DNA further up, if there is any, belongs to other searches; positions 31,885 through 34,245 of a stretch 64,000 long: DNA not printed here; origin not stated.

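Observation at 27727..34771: ECF sigma / anti-sigma pair whose sensor domain is DUF4139-like, followed by three free secreted copies of that domain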

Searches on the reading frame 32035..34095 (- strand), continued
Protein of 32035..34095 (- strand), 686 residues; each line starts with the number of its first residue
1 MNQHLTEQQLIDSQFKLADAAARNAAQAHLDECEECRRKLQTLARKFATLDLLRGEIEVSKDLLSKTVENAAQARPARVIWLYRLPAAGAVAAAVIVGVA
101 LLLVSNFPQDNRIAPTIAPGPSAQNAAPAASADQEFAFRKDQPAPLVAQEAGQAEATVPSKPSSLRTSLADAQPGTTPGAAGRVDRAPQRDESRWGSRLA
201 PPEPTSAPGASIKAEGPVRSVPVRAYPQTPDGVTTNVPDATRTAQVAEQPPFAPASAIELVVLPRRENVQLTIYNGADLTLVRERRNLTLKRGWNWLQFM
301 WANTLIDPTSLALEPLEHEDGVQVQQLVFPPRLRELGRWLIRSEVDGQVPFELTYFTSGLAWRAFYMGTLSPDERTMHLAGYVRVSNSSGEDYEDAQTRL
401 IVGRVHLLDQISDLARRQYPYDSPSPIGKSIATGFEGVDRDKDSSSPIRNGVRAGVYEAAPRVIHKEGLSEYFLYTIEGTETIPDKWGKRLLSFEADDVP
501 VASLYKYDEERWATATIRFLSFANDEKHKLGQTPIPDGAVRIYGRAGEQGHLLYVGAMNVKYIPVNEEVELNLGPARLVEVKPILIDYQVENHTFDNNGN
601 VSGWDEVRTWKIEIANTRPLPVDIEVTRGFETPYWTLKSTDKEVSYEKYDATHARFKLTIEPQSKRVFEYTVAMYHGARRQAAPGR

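Call 29: find_related_loci(query=A1, collection=genome_contigs, flank=8000)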
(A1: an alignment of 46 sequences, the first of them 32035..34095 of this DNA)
Query A1 (686 aa) in genome_contigs; peptide patterns used: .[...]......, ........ (x = any residue, [..] = any of these).
600 stretches matched a pattern (row limit reached: there are more); 577 encode a relative of the query (tblastn E <= 1e-3); the best 80 are kept; 79 distinct loci.
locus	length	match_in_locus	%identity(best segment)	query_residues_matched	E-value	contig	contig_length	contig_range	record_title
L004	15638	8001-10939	60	1-684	0e+0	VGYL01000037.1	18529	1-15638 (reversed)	MAG: Planctomycetota bacterium isolate K_DeepCast_250m_m1_352 K_DeepCast_250m_m1_352_Ga0194125_10005843, whole genome sh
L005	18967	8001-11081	63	35-686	0e+0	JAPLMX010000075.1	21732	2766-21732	MAG: Phycisphaerae bacterium isolate LacPavin_0920_SED4_MAG_61_20 LacPavin_0920_SED4_scaffold_1297643, whole genome shot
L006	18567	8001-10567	57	1-682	0e+0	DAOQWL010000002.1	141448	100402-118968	MAG TPA_asm: Sedimentisphaerales bacterium isolate AMR_MDS_1063 NODE_92_length_141448_cov_13.449237, whole genome shotgu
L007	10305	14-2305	59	26-679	0e+0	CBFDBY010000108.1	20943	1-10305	MAG TPA_asm: uncultured Phycisphaerae bacterium isolate SRR6194934_binner12_Refined_67 genome assembly, contig: ERZ78139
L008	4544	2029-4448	54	1-681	0e+0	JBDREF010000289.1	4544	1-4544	MAG: Planctomycetota bacterium isolate MEGAHIT-group-1.301 k141_9985240, whole genome shotgun sequence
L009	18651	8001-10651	58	1-682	0e+0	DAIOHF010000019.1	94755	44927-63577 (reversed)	MAG TPA_asm: Sedimentisphaerales bacterium isolate CTOTU29512 NODE_151_length_94755_cov_12.597540, whole genome shotgun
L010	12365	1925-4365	58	1-681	0e+0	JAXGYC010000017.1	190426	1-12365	MAG: Sedimentisphaerales bacterium isolate AnMBR.bin504 bin504_17, whole genome shotgun sequence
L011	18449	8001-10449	57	1-681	0e+0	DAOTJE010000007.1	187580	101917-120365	MAG TPA_asm: Sedimentisphaerales bacterium isolate AMR_MDS_3007 NODE_30_length_187580_cov_40.166554, whole genome shotgu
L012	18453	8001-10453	57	1-681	0e+0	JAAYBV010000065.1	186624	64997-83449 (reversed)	MAG: Phycisphaerae bacterium isolate AS06rmzACSIP_359 240259_AS06, whole genome shotgun sequence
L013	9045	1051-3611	54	1-681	0e+0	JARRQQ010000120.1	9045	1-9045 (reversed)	MAG: Sedimentisphaerales bacterium isolate Spart_206_MAG scaffold_4844, whole genome shotgun sequence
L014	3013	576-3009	54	1-683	0e+0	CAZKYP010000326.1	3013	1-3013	MAG TPA_asm: uncultured Pirellulales bacterium isolate binchicken_co129_610 genome assembly, contig: NODE_133050_length_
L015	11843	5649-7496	53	1-681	0e+0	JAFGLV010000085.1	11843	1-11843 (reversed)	MAG: Sedimentisphaerales bacterium isolate Zod_Metabat.417 k87_6329430, whole genome shotgun sequence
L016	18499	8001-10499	56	1-681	0e+0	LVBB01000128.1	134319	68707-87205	MAG: Phycisphaerales bacterium Planc_01 Planc_01_contig_6036, whole genome shotgun sequence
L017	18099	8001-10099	70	204-681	0e+0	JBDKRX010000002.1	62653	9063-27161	MAG: Phycisphaerales bacterium isolate 5_bin.222_R1 c_000000531946, whole genome shotgun sequence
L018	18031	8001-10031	52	1-681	0e+0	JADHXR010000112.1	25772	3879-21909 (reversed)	MAG: Phycisphaerae bacterium isolate BS750m-G58 BS-750m-C2518, whole genome shotgun sequence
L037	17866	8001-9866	63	1-681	0e+0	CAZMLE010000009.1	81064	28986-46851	MAG TPA_asm: uncultured Pirellulales bacterium isolate binchicken_co103_323 genome assembly, contig: NODE_184_length_810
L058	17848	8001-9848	67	1-681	0e+0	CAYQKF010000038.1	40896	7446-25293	MAG TPA_asm: uncultured Pirellulales bacterium isolate SRP068000_co2_145 genome assembly, contig: NODE_359_length_40896_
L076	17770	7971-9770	60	4-681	1e-177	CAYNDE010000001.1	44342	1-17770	MAG TPA_asm: uncultured Pirellulales bacterium isolate binchicken_co34_157 genome assembly, contig: NODE_1092_length_443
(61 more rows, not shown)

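Call 39: predict_structure(alignment_id=A1)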
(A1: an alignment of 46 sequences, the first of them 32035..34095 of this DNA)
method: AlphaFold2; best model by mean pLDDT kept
length: 686 residues; sequences in the alignment: 46
mean_pLDDT: 56.0   pTM: 0.33
mean pLDDT of the five models: 56.0, 55.9, 55.8, 53.6, 51.1
residues with pLDDT >= 90: 73; 70-90: 165; 50-70: 119; < 50: 329
segments of 3 or more residues with pLDDT < 50: 50-59, 74-249, 253-262, 330-333, 366-383, 394-496, 681-686
pLDDT, mean of each block of 10 residues (from residue 1): 78 81 87 88 68 45 61 40 33 40 32 31 29 27 32 33 30 30 28 29 32 31 32 29 37 46 59 57 78 76 62 81 68 59 84 75 49 38 56 46 29 37 34 31 32 32 24 25 29 49 85 86 68 61 58 65 75 85 95 87 92 89 92 90 86 93 93 82 39
secondary structure, 60 per line:
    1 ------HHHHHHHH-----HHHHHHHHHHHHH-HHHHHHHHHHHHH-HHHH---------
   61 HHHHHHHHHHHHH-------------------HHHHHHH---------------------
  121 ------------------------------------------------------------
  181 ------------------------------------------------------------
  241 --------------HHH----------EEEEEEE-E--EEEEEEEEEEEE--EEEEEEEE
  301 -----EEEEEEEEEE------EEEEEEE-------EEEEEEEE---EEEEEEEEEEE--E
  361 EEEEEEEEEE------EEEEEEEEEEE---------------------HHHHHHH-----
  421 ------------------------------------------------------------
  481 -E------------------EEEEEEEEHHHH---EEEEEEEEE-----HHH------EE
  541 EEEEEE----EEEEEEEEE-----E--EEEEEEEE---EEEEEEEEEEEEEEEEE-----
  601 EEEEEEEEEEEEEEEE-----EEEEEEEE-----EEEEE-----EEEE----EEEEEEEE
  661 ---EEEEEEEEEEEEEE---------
elements in order (helices of 4 or more, strands of 3 or more residues): H7-14 H20-32 H34-46 H48-51 H61-73 H93-99 E268-274 E279-290 E293-300 E306-315 E322-328 E336-343 E347-357 E360-370 E377-387 H409-415 E501-508 H509-512 E516-524 E539-546 E551-559 E568-575 E579-595 E601-616 E622-629 E635-639 E645-648 E653-660 E664-677

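Call 43: fold_search(model_id=the predicted structure, library=pdb)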
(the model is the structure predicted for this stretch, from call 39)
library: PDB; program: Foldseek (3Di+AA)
matches with E <= 10: 981; with E <= 0.001: 0
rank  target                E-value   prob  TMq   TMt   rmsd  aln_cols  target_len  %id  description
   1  8agb_E                3.5e-03  0.47  0.11  0.16  22.2       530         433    8  Structure of yeast oligosaccharylransferase complex with lipid-linked oligosaccharide bound (released 2022-12-07)
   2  6qh6_M                4.8e-03  0.98  0.13  0.28  11.7       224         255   11  AP2 clathrin adaptor core with two cargo peptides in open+ conformation (released 2019-09-04)
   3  1h6e_A                5.1e-03  0.97  0.12  0.30   9.8       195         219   11  MU2 ADAPTIN SUBUNIT (AP50) OF AP2 ADAPTOR (SECOND DOMAIN), COMPLEXED WITH CTLA-4 INTERNALIZATION PEPTIDE TTGVYVKMPPT (released 2001-11-28)
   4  4wz9_A                7.8e-03  0.72  0.10  0.08  12.9       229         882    9  APN1 from Anopheles gambiae (released 2015-06-17)
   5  4wz9_B                7.8e-03  0.72  0.10  0.08  13.0       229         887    9  APN1 from Anopheles gambiae (released 2015-06-17)
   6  7rwb_M                9.1e-03  0.92  0.12  0.19  10.6       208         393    9  AP2 bound to the APA domain of SGIP in the presence of heparin (released 2022-03-30)
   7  5fjz_B                9.6e-03  0.96  0.13  0.27  11.2       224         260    9  Yeast delta-COP-I mu-homology domain complexed with Dsl1 WxWxV peptide (released 2015-11-11)
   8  5fpi_A                1.0e-02  0.92  0.12  0.27  12.3       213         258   12  Mu2 adaptin subunit of the AP2 adaptor (C-terminal domain) complexed with Integrin alpha4 internalisation peptide QYKS (released 2016-01-20)
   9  5fjx_A                1.3e-02  0.94  0.13  0.26  10.6       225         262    9  Yeast delta-COP-I mu-homology domain complexed with Gcs1 WxxF peptide (released 2015-11-11)
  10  5fk0_A                1.3e-02  0.91  0.12  0.25  10.9       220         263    8  Yeast delta-COP-I mu-homology domain (released 2015-11-11)
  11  8oye_A                1.4e-02  1.00  0.09  0.11   7.0       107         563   16  Clostridium perfringens chitinase CP4_3455 E196Q with chitin (released 2023-07-12)
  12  5c97_A                1.6e-02  0.72  0.11  0.09  12.4       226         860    8  Insulin regulated aminopeptidase (released 2015-08-26)
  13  8ose                  1.7e-02  1.00  0.09  0.11   7.1       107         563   16  C. perfringens chitinase CP4_3455 in complex with inhibitor bisdionin C (released 2023-07-12)
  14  6s7o_E                1.8e-02  0.12  0.09  0.10  23.0       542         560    8  Cryo-EM structure of human oligosaccharyltransferase complex OST-A (released 2019-12-18)
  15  2bp5_M                2.1e-02  0.92  0.13  0.29  11.3       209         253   11  MU2 ADAPTIN SUBUNIT (AP50) OF AP2 ADAPTOR (SECOND DOMAIN), COMPLEXED WITH NON-CANONICAL INTERNALIZATION PEPTIDE VEDYEQ (released 2005-07-06)
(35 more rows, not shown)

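Call 49: search_protein_families(library=pfam, proteins=[L037:9895-11496:+, L058:9987-11423:+, L076:9822-11126:+, L015:9176-10126:+], max_evalue=0.1)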
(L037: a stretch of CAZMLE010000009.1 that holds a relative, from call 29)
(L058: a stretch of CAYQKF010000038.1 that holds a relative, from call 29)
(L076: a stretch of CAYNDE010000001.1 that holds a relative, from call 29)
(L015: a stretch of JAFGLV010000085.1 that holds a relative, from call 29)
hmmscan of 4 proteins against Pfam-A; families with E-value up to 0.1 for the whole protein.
L037:9895-11496:+ (534 aa): 2 families
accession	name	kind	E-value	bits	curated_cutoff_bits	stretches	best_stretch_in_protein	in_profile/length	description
PF13905.12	Thioredoxin_8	-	0.00057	20.6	27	1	428-515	2-89/94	Thioredoxin-like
PF00578.27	AhpC-TSA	-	0.002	18.5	26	1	418-489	16-84/124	AhpC/TSA family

L058:9987-11423:+ (479 aa): 17 families
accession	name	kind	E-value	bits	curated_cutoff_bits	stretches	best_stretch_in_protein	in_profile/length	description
PF13620.12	CarboxypepD_reg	-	4e-32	110.8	32.3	3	203-272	2-66/82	Carboxypeptidase regulatory-like domain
PF13715.12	CarbopepD_reg_2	-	8.2e-16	58.3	32.2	3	203-271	1-62/88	CarboxypepD_reg-like domain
PF17802.7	SpaA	-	2.9e-12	47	23.1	1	209-259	9-57/91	Prealbumin-like fold domain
PF20598.4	DUF6795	-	3.6e-05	24.4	27.4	0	293-343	1-45/103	Domain of unknown function (DUF6795)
PF00576.27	Transthyretin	-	5.5e-05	24.2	25.3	1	206-269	4-72/109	HIUase/Transthyretin family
PF08308.17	PEGA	-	9.2e-05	22.7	20.8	0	246-267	27-48/71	PEGA domain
PF10670.15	DUF4198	-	0.00023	21.8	34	0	211-260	155-205/209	Domain of unknown function (DUF4198)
PF02369.22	Big_1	-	0.00034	21.1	34.9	0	293-313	21-41/93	Bacterial Ig-like domain (group 1)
PF00775.27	Dioxygenase_C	-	0.0006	19.8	27.3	0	202-230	31-61/182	Dioxygenase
PF25020.1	TTR_TEN1-4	-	0.00094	19.5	27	0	291-314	7-30/86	Teneurin TTR-like domain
PF17210.9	SdrD_B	-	0.0052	17.4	29.7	0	214-267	22-72/112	SdrD B-like domain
PF11974.14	bMG3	-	0.0062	16.9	34.9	1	209-250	21-58/103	Bacterial alpha-2-macroglobulin MG3 domain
PF14686.12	fn3_3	-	0.0064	16.7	24.4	0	421-466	30-73/75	Polysaccharide lyase family 4, domain II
PF24025.1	Ig_DR_A0283-like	-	0.0092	16.7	27.1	0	211-261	16-63/102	DR_A0283-like, Ig-like domain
PF09430.16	EMC7_beta-sandw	-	0.025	15.2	26.6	0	420-442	23-45/122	ER membrane protein complex subunit 7, beta-sandwich domain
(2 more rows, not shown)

L076:9822-11126:+ (435 aa): 0 families

L015:9176-10126:+ (317 aa): 1 family
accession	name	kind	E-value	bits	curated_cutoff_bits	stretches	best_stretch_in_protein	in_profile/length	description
PF10092.14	DUF2330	-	6.4e-12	45.7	24.7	1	26-215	8-201/279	Uncharacterized protein conserved in bacteria (DUF2330)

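Call 51: search_protein_families(library=pfam, alignment_id=A1, max_evalue=0.1)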
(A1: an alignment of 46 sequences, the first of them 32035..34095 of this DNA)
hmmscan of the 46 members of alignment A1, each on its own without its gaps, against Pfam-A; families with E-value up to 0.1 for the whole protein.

A. member 1, window:32035-34095:- (686 aa): 2 families
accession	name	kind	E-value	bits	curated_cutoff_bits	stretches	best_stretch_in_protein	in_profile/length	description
PF13598.12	DUF4139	-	5e-10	39.9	31.8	1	352-675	2-202/205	Domain of unknown function (DUF4139)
PF13490.11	zf-HC2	-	0.061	13.9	22.2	0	19-37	17-35/35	Putative zinc-finger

B. families by the number of members that match (of 46 scanned): 7 families
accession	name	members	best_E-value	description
PF13598.12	DUF4139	46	3.2e-14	Domain of unknown function (DUF4139)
PF13490.11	zf-HC2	35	4.1e-05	Putative zinc-finger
PF06165.18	GH94_b-supersand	2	0.0091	Glycosyl hydrolase 94, supersandwich domain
PF09534.15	Trp_oprn_chp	2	0.015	Tryptophan-associated transmembrane protein (Trp_oprn_chp)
PF13473.12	Cupredoxin_1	1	0.0031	Cupredoxin-like domain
PF13600.11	DUF4140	1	0.048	N-terminal domain of unknown function (DUF4140)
PF25211.1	DUF7839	1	0.07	Domain of unknown function (DUF7839)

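Call 52: search_solved_structures(query=A1, max_evalue=10, show_alignments=2)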
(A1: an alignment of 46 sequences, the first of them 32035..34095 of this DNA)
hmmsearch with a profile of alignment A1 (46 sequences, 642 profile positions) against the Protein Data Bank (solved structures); distinct sequences matched with E-value up to 10: 10.
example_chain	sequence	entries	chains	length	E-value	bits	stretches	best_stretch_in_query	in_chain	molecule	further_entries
5wuq_C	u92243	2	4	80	0.029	16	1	24-75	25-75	Anti-sigma-W factor RsiW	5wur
9rdk_D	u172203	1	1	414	0.12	13.9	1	467-505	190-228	STAGA complex 65 subunit gamma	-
8h7g_I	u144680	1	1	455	0.14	13.7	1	467-505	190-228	STAGA complex 65 subunit gamma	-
7ktr_D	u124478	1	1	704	0.25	12.9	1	467-504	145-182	STAGA complex 65 subunit gamma,DhaA,STAGA complex 65 subunit gamma,STAGA complex 65 subuni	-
7kts_D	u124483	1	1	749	0.27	12.8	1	467-504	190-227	STAGA complex 65 subunit gamma, DhaA,STAGA complex 65 subunit gamma,STAGA complex 65 subun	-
4kks_A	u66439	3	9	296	0.28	12.7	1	482-532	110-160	Membrane fusion protein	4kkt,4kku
9h72_O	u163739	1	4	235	0.56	11.7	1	502-560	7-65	CRISPR-associated protein Csn2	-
9hp8_O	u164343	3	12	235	0.56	11.7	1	502-560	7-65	CRISPR-associated protein Csn2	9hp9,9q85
3hug_B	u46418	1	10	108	0.93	11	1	18-65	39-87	PROBABLE CONSERVED MEMBRANE PROTEIN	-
29vf_O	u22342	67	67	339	3.4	9.1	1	104-171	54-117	TATA-box-binding protein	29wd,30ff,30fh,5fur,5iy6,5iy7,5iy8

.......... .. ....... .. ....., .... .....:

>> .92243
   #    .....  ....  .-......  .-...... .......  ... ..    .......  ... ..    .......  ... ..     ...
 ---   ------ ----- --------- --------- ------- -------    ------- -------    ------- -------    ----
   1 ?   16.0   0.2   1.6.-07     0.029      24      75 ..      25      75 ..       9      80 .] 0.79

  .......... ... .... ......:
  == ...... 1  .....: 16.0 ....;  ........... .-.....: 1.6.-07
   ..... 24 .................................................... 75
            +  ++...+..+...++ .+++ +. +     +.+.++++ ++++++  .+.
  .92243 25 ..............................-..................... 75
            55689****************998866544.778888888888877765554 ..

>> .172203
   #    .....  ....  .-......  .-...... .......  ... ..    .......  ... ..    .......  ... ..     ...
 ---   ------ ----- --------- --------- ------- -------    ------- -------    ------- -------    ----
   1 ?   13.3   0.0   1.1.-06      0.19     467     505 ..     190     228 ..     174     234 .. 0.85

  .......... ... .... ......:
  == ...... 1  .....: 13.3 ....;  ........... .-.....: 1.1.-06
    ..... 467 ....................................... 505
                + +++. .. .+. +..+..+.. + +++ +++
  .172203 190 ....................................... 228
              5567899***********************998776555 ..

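Call 62: search_protein_representatives(protein=window:32035-34095:-)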
Query: 686 residues. Proteins with E-value up to 0.001 (for the whole library): 3216; up to 1e-10: 1495; up to 1e-30: 289. The best 150 are listed.
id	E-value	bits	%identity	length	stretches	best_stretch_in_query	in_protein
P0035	1.2e-260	883.0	66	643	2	194-685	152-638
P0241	3.3e-214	729.5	56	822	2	270-682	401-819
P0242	6.2e-195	665.8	58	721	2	242-682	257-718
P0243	1.7e-188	644.6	54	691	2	246-681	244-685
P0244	4.7e-180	616.7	51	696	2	3-426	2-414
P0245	1.9e-179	614.6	55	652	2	245-682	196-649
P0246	5.5e-178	609.8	55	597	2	242-680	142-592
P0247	1.8e-177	608.1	50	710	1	1-685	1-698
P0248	3.8e-177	607.1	53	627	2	224-681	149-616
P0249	1.2e-169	582.2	53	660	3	236-642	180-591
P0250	1.3e-168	578.9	55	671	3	462-681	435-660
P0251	9.8e-168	576.0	51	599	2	238-681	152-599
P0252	1.8e-166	571.8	51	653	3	456-683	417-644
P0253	1.4e-164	565.6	48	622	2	201-680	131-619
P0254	1.3e-159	549.1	62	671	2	242-434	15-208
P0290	1.5e-85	304.4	37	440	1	257-680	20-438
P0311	2.7e-76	273.8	34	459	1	257-680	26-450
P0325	8.1e-71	255.7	34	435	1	255-679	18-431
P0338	2.9e-66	240.7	34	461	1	256-675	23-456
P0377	2.8e-55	204.4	30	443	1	251-678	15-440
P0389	2.4e-51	191.4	32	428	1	256-675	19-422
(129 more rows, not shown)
